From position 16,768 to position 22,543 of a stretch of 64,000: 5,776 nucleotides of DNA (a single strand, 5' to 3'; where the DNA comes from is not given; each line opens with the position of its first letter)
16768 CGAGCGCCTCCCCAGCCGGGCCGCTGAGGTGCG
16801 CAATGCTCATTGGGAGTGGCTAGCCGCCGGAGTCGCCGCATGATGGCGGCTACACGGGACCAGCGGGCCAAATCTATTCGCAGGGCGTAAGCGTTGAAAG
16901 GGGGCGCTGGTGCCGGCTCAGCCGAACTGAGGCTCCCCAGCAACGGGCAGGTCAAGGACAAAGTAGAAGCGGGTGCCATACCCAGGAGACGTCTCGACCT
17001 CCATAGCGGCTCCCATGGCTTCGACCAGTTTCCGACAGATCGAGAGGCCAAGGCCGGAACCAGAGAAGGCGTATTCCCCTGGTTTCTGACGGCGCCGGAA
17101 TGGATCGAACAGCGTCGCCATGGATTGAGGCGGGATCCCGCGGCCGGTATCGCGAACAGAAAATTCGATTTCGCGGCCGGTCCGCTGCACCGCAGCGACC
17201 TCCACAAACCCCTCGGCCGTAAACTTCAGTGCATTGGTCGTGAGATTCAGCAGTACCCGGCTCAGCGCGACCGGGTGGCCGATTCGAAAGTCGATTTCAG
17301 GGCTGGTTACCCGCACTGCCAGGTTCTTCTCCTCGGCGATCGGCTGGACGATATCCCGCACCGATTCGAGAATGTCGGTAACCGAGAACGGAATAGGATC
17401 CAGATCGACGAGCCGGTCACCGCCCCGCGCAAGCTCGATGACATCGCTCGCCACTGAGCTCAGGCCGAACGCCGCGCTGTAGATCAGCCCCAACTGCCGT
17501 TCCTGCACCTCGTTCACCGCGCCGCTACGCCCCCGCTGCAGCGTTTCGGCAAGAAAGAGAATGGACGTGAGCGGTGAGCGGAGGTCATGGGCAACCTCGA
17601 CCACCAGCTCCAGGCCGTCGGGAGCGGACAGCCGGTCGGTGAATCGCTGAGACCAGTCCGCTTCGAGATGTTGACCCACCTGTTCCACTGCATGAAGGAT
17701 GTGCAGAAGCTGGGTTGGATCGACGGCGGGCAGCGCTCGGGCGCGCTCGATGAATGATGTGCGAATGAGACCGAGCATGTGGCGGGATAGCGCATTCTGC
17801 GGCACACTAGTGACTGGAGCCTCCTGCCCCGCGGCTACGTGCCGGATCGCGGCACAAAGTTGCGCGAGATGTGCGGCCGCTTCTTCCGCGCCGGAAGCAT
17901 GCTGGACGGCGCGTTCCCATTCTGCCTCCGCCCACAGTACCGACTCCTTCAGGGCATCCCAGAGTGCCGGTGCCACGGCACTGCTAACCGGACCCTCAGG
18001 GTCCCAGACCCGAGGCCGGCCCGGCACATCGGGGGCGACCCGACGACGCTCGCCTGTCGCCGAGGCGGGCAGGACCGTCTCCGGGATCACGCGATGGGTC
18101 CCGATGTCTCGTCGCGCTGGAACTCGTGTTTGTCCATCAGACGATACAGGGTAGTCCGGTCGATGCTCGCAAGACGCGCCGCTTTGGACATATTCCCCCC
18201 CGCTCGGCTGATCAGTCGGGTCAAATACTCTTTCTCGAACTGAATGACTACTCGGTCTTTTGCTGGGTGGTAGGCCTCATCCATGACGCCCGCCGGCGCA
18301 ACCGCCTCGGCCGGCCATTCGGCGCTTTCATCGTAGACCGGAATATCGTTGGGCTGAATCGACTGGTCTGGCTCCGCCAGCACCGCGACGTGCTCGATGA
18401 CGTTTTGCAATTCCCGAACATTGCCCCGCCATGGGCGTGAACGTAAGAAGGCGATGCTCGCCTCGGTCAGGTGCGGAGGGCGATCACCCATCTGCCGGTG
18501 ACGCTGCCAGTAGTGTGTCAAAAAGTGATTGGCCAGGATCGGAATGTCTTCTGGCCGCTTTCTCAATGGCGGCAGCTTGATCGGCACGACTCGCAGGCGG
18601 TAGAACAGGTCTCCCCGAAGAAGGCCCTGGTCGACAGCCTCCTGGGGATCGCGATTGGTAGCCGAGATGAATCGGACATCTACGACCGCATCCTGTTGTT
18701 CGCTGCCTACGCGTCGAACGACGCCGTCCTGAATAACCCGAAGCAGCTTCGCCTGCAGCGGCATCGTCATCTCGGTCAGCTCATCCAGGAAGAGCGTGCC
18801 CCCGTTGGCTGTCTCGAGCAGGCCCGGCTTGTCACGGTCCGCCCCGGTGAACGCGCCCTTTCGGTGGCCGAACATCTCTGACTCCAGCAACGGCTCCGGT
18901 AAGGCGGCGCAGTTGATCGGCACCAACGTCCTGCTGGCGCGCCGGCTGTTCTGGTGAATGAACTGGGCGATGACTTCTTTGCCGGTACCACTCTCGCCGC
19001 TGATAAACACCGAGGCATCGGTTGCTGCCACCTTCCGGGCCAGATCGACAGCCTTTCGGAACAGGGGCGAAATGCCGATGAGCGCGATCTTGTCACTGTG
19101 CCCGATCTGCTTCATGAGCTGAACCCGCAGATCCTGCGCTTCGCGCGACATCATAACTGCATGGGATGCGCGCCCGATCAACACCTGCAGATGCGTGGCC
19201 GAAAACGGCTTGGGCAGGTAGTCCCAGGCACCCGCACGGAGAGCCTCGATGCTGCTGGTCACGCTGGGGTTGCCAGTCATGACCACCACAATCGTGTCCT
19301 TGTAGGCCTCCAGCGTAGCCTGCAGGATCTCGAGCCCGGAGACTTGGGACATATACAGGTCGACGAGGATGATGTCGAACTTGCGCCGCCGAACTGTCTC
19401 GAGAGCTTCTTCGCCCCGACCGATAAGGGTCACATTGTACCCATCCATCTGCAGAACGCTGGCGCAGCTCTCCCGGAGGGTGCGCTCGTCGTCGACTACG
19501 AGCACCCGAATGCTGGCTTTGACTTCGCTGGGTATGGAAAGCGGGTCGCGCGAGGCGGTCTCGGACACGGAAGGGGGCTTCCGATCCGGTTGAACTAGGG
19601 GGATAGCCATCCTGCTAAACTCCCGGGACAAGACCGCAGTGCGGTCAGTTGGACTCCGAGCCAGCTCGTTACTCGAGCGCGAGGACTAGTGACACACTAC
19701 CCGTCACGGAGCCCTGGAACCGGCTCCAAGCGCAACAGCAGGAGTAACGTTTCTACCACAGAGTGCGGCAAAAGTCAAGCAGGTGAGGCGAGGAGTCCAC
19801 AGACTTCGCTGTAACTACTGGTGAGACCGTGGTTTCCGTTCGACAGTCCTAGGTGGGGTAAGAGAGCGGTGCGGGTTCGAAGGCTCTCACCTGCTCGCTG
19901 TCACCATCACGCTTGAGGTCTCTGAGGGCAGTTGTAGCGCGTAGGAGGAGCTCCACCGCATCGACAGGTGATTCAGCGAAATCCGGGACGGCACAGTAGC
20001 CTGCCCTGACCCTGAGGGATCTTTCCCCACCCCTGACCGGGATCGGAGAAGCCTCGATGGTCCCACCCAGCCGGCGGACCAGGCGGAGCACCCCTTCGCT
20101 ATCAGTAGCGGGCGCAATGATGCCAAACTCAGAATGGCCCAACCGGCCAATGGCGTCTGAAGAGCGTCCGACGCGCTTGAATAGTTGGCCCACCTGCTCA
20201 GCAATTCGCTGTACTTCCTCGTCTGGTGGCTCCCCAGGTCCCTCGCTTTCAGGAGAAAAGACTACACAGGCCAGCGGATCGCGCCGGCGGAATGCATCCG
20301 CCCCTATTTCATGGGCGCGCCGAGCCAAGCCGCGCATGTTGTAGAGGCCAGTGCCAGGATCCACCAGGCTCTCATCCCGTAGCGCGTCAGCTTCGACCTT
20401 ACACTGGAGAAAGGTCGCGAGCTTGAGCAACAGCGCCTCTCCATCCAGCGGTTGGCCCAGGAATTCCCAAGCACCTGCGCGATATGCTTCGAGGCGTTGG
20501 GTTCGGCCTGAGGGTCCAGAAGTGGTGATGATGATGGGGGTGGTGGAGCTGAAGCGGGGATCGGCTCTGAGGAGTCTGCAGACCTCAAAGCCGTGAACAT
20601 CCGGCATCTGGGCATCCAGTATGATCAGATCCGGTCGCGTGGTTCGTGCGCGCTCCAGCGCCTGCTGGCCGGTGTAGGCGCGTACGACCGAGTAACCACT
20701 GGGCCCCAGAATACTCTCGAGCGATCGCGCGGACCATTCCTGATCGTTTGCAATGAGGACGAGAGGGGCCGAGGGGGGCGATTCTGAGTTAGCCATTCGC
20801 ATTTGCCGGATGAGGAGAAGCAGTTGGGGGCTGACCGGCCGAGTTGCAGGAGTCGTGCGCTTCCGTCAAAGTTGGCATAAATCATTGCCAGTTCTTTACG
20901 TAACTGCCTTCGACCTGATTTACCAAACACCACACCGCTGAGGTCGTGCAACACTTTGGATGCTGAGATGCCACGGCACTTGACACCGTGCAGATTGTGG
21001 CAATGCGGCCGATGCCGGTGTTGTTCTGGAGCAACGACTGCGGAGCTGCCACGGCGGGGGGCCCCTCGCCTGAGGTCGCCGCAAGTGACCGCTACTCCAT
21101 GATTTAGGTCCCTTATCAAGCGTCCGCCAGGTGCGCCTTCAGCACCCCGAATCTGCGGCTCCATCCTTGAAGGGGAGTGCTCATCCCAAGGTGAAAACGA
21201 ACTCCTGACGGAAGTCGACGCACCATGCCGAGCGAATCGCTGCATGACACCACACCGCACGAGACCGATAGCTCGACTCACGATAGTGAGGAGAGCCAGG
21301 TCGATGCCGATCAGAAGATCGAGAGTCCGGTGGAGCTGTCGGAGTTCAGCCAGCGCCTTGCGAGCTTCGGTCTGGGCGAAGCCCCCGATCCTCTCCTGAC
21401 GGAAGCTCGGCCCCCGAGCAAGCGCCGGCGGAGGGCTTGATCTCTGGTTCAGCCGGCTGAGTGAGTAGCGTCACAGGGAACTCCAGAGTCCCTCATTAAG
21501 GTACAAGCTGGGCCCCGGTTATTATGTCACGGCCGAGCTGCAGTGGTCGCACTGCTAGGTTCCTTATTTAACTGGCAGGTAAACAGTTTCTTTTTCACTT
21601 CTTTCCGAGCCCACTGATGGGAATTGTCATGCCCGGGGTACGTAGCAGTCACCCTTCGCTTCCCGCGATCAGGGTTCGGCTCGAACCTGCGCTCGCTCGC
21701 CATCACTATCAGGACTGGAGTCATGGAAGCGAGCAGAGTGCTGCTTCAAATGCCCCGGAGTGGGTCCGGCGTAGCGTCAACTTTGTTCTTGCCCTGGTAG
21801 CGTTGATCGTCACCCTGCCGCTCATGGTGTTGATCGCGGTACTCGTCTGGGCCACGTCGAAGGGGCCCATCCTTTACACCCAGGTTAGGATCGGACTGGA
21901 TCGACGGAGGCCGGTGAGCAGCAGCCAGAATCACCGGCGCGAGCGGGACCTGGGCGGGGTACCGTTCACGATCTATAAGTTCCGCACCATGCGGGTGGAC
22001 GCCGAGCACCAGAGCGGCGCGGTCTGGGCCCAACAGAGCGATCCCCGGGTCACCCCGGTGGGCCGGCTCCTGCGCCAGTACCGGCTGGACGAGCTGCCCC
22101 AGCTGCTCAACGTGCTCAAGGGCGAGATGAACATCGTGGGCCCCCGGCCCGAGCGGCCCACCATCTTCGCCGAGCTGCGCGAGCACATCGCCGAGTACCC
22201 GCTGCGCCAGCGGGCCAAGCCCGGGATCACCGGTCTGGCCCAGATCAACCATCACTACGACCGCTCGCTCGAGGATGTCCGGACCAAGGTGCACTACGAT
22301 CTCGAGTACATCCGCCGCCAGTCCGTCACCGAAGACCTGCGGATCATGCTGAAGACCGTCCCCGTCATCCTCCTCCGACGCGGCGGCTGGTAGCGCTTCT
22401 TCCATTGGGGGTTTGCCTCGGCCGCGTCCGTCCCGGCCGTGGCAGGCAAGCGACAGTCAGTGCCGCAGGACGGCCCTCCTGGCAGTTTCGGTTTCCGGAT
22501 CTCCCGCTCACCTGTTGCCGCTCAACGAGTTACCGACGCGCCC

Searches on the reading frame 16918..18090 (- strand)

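Call 36: search_protein_families(library=pfam, proteins=[window:16918-18090:-], max_evalue=0.001)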
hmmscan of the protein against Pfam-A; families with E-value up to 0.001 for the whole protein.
window:16918-18090:- (390 aa): 2 families
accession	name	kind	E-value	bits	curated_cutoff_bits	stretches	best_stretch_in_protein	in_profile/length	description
PF02518.31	HATPase_c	-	1.7e-26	93.3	26.4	1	272-382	2-110/111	Histidine kinase-, DNA gyrase B-, and HSP90-like ATPase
PF00512.31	HisKA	-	6.9e-09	36.1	26.9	1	165-223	8-63/66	His Kinase A (phospho-acceptor) domain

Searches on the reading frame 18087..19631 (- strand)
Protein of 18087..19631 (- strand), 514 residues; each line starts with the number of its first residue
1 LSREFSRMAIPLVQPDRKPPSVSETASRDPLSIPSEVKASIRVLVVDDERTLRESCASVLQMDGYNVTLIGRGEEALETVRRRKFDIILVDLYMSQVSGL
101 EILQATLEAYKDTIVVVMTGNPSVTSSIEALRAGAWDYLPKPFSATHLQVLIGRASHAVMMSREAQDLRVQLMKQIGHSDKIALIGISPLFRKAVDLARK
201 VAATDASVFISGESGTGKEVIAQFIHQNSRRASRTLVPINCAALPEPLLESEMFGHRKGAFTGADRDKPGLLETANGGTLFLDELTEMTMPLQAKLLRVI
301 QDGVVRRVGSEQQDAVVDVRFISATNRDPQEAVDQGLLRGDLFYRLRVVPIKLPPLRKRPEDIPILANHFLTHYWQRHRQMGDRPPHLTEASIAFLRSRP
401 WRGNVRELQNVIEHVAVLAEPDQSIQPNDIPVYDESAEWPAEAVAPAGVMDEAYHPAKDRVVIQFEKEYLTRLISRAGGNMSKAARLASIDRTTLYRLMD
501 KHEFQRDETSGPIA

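Call 36: search_protein_families(library=pfam, proteins=[window:18087-19631:-], max_evalue=0.001)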
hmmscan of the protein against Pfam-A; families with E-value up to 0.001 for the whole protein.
window:18087-19631:- (514 aa): 8 families
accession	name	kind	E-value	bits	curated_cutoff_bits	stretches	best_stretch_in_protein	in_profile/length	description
PF00158.32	Sigma54_activat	-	2.9e-65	219.5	20.2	1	184-351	1-167/168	Sigma-54 interaction domain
PF00072.30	Response_reg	-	5.5e-25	88.1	30.2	1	43-150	1-108/111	Response regulator receiver domain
PF25601.1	AAA_lid_14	-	5.1e-19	68.3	27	1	357-433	1-73/87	AAA+ ATPase lid domain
PF14532.12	Sigma54_activ_2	-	9.4e-17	62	25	1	199-356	15-138/138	Sigma-54 interaction domain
PF02954.25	HTH_8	-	1.3e-08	34.8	22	1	464-501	4-41/42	Bacterial regulatory protein, Fis family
PF07728.20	AAA_5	-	4.5e-05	23.9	22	1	208-330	2-127/139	AAA domain (dynein-related subfamily)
PF01078.27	Mg_chelatase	-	0.00019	21.3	20.3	0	263-326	93-157/207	Magnesium chelatase, subunit ChlI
PF07724.20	AAA_2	-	0.00026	21.5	27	0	206-326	4-124/166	AAA domain (Cdc48 subfamily)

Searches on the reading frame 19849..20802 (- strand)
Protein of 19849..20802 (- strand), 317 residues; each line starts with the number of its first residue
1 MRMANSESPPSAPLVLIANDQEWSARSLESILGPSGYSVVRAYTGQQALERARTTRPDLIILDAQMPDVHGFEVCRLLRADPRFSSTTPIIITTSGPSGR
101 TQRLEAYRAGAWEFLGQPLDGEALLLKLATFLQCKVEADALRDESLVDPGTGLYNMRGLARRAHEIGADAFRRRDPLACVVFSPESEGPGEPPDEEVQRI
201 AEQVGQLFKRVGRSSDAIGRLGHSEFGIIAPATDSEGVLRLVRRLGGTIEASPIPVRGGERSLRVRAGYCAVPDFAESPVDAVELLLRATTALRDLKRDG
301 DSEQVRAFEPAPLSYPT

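Call 36: search_protein_families(library=pfam, proteins=[window:19849-20802:-], max_evalue=0.001)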
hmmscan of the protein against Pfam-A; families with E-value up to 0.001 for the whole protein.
window:19849-20802:- (317 aa): 2 families
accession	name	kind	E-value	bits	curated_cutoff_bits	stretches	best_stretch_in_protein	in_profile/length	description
PF00072.30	Response_reg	-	6.9e-21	74.9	30.2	1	15-127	1-109/111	Response regulator receiver domain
PF00990.26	GGDEF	-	4.7e-10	39.9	23.8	1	202-301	60-159/161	Diguanylate cyclase, GGDEF domain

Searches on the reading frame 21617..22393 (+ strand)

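Call 36: search_protein_families(library=pfam, proteins=[window:21617-22393:+], max_evalue=0.001)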
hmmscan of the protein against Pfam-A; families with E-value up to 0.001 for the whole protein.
window:21617-22393:+ (258 aa): 1 family
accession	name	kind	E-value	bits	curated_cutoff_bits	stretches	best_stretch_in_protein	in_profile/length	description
PF02397.22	Bac_transf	-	1.1e-59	201.5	27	1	52-252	2-178/179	Bacterial sugar transferase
